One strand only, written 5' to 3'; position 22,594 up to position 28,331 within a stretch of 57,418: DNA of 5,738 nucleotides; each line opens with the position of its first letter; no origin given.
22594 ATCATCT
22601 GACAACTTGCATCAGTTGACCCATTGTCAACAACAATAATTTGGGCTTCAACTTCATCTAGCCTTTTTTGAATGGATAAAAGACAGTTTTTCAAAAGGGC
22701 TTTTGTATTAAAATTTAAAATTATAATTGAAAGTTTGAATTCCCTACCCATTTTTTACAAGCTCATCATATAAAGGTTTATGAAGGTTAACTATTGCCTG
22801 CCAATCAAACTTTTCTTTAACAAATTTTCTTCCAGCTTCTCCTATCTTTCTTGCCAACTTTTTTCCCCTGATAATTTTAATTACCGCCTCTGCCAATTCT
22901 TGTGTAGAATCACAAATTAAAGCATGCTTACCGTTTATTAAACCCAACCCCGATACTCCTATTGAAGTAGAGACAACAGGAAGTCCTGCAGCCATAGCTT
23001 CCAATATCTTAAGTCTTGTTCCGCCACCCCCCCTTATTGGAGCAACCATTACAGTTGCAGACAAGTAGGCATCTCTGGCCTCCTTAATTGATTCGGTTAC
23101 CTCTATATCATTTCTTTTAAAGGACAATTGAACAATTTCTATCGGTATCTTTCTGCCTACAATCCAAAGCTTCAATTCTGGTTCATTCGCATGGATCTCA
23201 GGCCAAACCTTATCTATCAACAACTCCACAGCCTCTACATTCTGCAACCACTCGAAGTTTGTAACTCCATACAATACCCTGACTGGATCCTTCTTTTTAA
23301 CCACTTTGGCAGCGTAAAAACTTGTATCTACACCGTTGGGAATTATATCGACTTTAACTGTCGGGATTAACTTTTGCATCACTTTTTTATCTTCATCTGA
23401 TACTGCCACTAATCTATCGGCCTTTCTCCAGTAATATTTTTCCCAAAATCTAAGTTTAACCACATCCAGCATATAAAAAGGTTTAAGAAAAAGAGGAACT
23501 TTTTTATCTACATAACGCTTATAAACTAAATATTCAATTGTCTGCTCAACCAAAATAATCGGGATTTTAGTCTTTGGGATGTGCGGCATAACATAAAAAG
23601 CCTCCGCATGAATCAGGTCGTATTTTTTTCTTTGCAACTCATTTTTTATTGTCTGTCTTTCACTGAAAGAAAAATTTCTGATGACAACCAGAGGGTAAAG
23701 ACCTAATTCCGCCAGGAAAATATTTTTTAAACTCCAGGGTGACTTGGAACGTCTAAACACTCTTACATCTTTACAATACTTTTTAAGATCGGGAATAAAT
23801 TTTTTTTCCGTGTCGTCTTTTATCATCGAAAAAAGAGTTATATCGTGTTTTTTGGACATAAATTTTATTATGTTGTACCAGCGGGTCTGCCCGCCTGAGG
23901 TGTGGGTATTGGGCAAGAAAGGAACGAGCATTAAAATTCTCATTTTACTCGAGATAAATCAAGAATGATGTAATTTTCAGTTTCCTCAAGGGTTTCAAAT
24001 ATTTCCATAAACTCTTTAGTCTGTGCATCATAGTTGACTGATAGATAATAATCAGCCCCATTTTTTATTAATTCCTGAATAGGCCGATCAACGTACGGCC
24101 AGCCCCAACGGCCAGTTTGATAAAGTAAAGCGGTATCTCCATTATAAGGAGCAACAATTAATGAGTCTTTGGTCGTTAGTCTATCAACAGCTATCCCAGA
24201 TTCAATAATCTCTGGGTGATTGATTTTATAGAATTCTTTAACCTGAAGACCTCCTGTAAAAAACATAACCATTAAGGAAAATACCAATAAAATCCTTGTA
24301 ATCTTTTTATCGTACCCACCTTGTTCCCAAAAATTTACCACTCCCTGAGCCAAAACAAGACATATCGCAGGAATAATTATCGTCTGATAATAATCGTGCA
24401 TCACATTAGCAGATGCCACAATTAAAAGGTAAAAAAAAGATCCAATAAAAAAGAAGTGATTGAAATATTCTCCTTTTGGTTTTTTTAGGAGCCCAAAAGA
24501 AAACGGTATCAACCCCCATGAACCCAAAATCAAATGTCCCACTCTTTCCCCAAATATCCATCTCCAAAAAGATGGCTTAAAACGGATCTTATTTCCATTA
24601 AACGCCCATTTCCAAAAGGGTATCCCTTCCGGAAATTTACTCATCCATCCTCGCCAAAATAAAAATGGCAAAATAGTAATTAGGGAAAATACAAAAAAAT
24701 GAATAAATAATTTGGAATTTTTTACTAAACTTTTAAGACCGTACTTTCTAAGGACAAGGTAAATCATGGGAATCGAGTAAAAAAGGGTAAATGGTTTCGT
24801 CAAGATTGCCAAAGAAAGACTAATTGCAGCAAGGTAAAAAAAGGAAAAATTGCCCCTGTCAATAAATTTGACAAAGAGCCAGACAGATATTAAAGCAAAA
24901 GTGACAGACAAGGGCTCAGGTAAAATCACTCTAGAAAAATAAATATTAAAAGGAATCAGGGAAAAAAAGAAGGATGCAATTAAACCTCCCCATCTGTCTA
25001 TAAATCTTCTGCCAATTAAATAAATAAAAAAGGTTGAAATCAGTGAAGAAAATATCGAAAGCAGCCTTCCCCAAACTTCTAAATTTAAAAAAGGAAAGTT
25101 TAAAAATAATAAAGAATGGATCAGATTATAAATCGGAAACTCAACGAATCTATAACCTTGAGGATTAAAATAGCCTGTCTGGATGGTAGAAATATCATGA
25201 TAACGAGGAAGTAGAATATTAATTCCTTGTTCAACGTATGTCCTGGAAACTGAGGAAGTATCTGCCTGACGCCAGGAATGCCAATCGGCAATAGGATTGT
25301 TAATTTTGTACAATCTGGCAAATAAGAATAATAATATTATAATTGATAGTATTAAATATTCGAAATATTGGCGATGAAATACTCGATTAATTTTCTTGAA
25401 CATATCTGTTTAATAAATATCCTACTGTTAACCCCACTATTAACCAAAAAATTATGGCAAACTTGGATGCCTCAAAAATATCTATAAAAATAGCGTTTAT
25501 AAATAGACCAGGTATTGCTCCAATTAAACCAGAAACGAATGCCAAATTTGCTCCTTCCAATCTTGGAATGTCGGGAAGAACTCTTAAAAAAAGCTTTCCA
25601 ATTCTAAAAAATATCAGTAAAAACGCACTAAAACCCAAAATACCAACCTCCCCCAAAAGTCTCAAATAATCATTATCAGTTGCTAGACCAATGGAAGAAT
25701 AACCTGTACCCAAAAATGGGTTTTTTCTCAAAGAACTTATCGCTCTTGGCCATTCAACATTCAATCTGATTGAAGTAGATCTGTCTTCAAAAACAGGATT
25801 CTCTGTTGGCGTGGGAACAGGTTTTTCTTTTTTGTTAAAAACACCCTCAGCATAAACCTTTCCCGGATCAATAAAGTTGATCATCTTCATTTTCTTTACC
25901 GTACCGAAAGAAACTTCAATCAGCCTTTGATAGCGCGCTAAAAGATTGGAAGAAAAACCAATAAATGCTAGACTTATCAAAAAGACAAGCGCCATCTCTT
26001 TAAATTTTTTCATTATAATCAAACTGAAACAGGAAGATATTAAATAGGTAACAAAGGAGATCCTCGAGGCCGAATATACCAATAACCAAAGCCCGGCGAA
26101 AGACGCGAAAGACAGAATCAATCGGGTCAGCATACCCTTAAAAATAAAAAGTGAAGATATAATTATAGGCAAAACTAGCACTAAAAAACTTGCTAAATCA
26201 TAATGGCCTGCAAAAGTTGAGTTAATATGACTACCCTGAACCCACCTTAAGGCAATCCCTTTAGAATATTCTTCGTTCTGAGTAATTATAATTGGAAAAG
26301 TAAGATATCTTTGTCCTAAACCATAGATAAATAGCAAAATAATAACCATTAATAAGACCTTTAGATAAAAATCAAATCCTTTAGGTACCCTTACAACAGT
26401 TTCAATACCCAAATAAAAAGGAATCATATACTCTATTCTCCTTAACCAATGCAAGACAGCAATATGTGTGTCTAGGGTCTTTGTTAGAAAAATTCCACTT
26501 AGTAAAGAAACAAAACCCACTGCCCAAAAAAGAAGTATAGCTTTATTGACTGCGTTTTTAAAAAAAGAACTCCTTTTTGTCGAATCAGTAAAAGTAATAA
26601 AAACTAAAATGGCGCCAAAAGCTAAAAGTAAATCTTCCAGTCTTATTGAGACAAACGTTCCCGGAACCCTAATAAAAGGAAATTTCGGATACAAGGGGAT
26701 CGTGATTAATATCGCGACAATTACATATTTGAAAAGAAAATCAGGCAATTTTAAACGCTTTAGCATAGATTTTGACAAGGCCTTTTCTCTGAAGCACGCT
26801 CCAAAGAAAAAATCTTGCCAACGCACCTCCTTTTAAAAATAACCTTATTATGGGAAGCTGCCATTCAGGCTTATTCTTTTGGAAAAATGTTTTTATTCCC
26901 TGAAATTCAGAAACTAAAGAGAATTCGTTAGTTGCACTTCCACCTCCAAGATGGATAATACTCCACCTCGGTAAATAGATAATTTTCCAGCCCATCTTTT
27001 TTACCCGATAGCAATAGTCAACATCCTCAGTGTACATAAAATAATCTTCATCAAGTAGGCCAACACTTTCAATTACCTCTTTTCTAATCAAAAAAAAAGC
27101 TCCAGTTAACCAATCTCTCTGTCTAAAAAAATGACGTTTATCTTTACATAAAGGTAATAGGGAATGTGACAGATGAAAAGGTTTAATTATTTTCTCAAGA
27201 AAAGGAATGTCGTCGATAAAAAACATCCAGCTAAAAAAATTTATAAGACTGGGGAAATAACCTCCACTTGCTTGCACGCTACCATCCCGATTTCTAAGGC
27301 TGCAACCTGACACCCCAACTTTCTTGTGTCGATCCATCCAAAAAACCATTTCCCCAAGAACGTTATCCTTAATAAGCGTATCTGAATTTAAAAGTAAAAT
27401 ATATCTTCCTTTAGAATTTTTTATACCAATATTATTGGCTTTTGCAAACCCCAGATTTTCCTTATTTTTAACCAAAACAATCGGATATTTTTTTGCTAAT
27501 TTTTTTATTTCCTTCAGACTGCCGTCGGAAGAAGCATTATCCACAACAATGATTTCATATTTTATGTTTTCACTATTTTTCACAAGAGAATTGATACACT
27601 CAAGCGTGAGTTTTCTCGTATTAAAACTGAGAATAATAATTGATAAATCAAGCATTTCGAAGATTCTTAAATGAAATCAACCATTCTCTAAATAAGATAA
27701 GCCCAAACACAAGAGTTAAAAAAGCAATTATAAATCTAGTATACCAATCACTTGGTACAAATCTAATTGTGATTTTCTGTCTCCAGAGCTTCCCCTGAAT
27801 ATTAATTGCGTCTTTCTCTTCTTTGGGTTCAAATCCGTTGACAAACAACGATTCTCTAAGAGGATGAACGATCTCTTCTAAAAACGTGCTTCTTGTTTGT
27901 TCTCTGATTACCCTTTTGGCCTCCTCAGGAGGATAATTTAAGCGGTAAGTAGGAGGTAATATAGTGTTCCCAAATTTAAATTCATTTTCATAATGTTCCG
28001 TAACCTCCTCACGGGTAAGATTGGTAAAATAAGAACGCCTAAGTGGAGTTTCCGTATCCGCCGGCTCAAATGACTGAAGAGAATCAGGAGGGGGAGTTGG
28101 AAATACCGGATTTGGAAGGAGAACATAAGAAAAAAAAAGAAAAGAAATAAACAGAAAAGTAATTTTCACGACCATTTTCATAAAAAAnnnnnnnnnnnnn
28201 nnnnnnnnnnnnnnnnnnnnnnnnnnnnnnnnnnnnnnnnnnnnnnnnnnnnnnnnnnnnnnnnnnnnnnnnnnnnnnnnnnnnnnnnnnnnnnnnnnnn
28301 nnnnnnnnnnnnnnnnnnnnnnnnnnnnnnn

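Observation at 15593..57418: ~42-kb unidirectional glycan-assembly island with both Wzx/Wzy-type and GT-C-type machinery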

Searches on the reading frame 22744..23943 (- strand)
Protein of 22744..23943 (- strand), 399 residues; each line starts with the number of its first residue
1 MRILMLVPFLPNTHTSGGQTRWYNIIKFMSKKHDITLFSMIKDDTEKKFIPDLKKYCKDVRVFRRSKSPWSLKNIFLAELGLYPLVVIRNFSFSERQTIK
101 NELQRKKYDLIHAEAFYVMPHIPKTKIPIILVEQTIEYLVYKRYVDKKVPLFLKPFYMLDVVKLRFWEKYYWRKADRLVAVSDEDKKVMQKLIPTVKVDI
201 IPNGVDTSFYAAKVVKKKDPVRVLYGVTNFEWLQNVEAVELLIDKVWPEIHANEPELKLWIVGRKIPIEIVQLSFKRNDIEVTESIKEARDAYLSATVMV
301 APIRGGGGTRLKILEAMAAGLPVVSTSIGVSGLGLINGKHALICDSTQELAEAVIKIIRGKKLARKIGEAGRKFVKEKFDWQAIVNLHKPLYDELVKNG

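Call 6: search_protein_families(library=pfam, proteins=[window:22744-23943:-], max_evalue=0.01)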
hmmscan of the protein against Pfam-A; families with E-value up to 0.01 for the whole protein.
window:22744-23943:- (399 aa): 5 families
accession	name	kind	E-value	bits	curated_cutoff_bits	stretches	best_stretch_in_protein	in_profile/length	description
PF13692.12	Glyco_trans_1_4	-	4.3e-23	82.6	27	1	233-358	12-140/142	Glycosyl transferases group 1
PF00534.26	Glycos_transf_1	-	2.2e-14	53.8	26.4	1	239-373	30-171/172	Glycosyl transferases group 1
PF13439.12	Glyco_transf_4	-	4.7e-13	50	28.5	1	17-208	3-169/170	Glycosyltransferase Family 4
PF13524.12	Glyco_trans_1_2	-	1.8e-08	34.9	25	1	285-384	34-138/144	Glycosyl transferase-like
PF13579.12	Glyco_trans_4_4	-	0.0024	18.7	29.7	1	81-204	53-158/158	Glycosyl transferase 4-like domain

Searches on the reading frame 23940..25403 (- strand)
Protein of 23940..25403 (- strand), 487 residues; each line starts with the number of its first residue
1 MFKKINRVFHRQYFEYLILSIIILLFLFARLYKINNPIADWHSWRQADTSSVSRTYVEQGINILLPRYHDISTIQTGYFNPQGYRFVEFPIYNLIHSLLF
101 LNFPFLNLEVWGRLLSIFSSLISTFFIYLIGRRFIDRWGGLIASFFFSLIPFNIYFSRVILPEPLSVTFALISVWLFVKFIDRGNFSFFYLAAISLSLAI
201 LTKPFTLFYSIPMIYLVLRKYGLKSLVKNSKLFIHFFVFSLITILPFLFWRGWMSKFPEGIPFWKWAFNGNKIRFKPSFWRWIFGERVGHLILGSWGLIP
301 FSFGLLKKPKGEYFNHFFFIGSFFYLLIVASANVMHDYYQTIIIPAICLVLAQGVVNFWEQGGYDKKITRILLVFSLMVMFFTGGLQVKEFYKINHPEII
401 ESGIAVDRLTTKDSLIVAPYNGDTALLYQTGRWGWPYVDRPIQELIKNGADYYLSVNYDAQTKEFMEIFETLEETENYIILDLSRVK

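Call 6: search_protein_families(library=pfam, proteins=[window:23940-25403:-], max_evalue=0.01)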
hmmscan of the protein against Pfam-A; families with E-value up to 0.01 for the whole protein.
window:23940-25403:- (487 aa): 2 families
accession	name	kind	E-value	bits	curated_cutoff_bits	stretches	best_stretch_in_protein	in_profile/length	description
PF13231.12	PMT_2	-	7.3e-15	56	26.1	1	109-250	21-160/160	Dolichyl-phosphate-mannose-protein mannosyltransferase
PF02366.24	PMT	-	1.6e-07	31.5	22.7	1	21-248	2-231/245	Dolichyl-phosphate-mannose-protein mannosyltransferase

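Call 15: search_protein_families(library=ncbifam, proteins=[window:23940-25403:-], max_evalue=0.01)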
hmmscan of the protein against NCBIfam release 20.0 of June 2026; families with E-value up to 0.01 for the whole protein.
window:23940-25403:- (487 aa): 1 family
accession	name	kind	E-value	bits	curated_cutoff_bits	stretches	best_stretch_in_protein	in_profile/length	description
TIGR03663.1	TIGR03663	subfamily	1.1e-07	31.2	126.25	1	110-216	71-174/435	flippase activity-associated protein Agl23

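Call 65: search_solved_structures(query=window:23940-25403:-, max_evalue=1)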
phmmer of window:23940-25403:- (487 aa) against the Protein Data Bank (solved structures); distinct sequences matched with E-value up to 1: 0.

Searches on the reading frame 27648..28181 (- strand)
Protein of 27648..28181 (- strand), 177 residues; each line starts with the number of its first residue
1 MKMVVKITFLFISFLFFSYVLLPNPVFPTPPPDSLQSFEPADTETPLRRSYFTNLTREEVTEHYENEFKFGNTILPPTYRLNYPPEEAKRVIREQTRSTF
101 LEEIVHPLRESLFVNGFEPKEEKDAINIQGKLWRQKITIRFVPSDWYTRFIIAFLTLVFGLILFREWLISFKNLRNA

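Call 7: search_protein_families(library=pfam, proteins=[window:27648-28181:-], max_evalue=0.01)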
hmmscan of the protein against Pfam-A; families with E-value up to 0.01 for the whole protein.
window:27648-28181:- (177 aa): 0 families

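Call 15: search_protein_families(library=ncbifam, proteins=[window:27648-28181:-], max_evalue=0.01)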
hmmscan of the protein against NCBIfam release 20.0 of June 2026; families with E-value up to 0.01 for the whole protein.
window:27648-28181:- (177 aa): 0 families

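Call 46: search_protein_families(library=pfam, proteins=[window:27648-28181:-], max_evalue=10)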
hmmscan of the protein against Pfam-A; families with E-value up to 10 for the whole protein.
window:27648-28181:- (177 aa): 2 families
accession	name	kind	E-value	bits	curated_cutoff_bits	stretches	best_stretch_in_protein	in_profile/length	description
PF25766.1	TPR_RPAP1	-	0.017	15.1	27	1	38-63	171-196/221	RNA polymerase II-associated protein 1, TPR repeats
PF00895.25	ATP-synt_8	-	2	9.4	23.4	0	143-159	6-22/55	ATP synthase protein 8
